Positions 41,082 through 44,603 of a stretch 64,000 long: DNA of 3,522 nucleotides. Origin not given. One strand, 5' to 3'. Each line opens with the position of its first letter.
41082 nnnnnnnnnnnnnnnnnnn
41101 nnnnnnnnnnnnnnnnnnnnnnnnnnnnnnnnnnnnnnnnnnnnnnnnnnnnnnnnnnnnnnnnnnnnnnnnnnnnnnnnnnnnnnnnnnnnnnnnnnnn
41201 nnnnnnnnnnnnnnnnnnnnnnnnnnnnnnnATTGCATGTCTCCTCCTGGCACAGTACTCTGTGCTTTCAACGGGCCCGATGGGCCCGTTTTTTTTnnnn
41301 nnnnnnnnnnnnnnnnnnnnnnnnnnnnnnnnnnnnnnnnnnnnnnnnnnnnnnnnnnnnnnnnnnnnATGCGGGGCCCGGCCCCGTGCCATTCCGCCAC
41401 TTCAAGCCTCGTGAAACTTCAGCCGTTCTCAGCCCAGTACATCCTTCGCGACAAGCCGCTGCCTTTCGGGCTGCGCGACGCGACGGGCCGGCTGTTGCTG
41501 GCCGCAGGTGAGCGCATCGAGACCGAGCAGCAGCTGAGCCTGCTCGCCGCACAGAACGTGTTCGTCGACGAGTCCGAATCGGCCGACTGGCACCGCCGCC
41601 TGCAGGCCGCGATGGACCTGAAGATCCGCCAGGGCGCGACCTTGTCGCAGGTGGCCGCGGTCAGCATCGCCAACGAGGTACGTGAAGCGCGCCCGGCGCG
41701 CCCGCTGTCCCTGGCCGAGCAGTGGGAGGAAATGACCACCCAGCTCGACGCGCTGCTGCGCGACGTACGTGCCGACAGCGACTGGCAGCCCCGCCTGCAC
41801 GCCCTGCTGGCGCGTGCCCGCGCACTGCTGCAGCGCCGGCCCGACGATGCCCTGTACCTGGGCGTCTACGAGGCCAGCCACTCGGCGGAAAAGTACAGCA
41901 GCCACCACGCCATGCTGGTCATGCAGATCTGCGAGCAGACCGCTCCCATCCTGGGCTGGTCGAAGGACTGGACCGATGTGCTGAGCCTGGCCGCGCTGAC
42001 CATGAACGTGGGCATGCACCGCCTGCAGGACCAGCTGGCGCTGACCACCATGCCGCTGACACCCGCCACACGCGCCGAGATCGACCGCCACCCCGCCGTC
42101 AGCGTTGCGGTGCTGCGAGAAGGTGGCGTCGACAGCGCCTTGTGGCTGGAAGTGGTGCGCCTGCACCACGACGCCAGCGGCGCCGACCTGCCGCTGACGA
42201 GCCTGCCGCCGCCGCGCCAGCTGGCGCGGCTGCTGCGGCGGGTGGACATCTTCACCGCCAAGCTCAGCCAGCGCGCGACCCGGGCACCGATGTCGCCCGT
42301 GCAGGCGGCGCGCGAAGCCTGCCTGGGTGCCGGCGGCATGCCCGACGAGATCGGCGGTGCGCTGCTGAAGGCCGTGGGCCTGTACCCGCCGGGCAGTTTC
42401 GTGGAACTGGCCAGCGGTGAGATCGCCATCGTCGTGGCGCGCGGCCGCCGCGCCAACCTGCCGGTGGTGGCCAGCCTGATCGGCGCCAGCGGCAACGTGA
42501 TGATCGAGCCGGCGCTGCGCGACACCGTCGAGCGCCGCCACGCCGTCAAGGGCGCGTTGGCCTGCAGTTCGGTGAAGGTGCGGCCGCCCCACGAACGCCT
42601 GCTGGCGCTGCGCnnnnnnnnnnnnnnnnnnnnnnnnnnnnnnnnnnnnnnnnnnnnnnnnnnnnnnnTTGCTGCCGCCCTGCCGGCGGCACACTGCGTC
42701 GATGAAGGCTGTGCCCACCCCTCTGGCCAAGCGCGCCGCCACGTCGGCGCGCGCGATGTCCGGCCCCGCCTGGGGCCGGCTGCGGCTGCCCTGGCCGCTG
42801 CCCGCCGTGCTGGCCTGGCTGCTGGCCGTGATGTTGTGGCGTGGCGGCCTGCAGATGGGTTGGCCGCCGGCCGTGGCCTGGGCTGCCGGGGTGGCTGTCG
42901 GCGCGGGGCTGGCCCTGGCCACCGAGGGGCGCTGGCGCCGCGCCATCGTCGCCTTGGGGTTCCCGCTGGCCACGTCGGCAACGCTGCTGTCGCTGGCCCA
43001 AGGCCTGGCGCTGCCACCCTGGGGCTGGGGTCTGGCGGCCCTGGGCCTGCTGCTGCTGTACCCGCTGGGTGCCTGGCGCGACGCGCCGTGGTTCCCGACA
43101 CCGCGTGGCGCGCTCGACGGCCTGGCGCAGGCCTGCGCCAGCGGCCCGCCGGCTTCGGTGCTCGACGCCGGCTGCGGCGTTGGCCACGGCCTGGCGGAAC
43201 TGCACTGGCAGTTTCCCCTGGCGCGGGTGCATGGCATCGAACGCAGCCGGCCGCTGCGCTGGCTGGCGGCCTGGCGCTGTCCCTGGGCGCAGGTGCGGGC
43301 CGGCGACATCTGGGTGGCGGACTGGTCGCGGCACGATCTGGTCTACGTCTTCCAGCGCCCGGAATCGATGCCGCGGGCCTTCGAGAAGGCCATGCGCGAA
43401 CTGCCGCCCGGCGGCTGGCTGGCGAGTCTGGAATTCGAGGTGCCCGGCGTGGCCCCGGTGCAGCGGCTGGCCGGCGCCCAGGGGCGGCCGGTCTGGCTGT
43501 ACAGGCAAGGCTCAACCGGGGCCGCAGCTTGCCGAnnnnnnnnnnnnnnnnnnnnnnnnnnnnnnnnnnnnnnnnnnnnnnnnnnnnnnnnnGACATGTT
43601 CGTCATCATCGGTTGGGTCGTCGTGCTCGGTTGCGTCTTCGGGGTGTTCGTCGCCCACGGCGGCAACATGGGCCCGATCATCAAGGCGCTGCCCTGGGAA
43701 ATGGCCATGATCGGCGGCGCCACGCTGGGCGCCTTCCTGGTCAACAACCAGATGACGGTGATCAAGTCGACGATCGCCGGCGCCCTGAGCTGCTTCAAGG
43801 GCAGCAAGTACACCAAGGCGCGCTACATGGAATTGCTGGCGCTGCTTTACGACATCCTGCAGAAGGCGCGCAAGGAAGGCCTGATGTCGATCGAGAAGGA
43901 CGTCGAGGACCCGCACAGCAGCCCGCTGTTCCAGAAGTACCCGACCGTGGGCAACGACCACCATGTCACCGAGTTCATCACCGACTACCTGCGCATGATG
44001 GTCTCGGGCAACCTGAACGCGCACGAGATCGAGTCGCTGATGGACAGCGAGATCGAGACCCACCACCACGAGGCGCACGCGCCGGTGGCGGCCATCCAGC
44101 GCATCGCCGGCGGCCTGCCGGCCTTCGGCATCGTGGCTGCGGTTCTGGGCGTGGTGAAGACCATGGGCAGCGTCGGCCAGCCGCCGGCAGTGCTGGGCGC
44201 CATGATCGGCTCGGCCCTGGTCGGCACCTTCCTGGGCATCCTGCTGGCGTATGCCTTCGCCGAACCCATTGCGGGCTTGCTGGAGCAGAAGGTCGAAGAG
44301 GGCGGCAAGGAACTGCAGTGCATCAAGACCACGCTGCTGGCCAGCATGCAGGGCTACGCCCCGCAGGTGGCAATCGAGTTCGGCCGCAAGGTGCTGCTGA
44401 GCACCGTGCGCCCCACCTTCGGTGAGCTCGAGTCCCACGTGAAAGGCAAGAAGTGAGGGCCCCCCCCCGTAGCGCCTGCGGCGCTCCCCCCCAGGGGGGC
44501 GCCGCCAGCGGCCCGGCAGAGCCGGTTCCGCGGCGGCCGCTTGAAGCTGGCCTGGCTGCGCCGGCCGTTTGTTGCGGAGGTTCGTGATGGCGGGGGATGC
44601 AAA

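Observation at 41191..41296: Sigma28-type promoter firing straight into an intrinsic terminator after flhC: candidate ~70-nt flagellar sRNA with a CUCCUCC motif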

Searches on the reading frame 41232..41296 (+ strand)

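Call 74: list_cluster_members(proteins=[L183:1546-2811:-, L183:294-1382:-, L162:2310-3521:-])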
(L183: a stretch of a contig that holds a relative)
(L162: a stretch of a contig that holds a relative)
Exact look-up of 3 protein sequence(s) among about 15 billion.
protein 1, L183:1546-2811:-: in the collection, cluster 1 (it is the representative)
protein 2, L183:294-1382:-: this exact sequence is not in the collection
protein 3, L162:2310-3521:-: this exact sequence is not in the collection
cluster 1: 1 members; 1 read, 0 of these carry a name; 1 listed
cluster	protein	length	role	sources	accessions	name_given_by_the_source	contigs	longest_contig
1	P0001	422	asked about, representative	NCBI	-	-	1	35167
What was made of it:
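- Tried and rejected: An exact-sequence cluster look-up was uninformative (call 74).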

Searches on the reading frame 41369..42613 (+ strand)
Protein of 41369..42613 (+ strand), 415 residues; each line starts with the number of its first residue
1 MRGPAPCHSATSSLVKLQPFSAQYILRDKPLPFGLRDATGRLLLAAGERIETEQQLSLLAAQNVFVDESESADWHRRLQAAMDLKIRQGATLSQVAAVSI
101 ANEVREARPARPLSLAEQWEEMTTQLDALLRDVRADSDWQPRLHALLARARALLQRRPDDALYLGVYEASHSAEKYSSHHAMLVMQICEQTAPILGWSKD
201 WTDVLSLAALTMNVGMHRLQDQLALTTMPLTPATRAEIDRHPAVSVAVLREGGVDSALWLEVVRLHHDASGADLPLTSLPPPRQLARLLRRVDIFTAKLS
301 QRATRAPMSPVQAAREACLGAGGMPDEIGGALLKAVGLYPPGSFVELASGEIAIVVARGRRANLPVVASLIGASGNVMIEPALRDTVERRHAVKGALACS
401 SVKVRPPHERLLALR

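Call 41: search_protein_families(library=pfam, proteins=[window:41369-42613:+])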
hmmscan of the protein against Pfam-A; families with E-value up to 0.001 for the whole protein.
window:41369-42613:+ (415 aa): 1 family
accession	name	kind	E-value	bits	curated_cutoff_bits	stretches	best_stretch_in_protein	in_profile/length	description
PF13487.12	HD_5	-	0.00011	22.5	27.2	1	176-314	13-155/170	HD domain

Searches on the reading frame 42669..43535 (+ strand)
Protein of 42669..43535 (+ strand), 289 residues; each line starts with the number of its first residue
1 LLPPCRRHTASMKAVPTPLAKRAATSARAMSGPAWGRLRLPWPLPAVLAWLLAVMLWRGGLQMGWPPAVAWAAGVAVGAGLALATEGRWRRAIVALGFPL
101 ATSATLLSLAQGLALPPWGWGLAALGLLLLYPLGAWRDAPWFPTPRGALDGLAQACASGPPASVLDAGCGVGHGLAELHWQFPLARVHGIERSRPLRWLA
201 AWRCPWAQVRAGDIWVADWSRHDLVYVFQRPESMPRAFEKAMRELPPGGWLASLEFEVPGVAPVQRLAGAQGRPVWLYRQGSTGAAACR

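Call 41: search_protein_families(library=pfam, proteins=[window:42669-43535:+])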
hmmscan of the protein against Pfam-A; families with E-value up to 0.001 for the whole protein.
window:42669-43535:+ (289 aa): 2 families
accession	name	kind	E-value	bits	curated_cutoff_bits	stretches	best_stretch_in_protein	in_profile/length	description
PF13649.12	Methyltransf_25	-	4e-05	24.7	27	1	164-249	1-97/97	Methyltransferase domain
PF13489.12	Methyltransf_23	-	0.00012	22.3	27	1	157-256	18-119/164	Methyltransferase domain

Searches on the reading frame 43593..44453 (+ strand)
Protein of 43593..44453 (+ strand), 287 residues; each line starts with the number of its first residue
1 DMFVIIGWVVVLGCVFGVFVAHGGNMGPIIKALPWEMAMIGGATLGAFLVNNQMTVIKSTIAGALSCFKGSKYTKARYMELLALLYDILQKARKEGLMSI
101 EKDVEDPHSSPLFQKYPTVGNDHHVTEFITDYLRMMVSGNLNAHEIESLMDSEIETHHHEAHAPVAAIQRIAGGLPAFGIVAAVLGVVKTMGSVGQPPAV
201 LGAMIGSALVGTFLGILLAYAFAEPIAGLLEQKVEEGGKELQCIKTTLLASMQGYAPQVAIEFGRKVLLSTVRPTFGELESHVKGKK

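Call 41: search_protein_families(library=pfam, proteins=[window:43593-44453:+])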
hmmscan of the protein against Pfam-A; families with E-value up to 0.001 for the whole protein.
window:43593-44453:+ (287 aa): 2 families
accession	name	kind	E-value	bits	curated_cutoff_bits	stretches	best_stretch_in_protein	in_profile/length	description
PF20560.3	MotA_N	-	6.6e-35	119.7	27.3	1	5-96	1-91/91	Motility protein A N-terminal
PF01618.21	MotA_ExbB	-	1.5e-13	51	22.9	1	126-236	7-120/127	MotA/TolQ/ExbB proton channel family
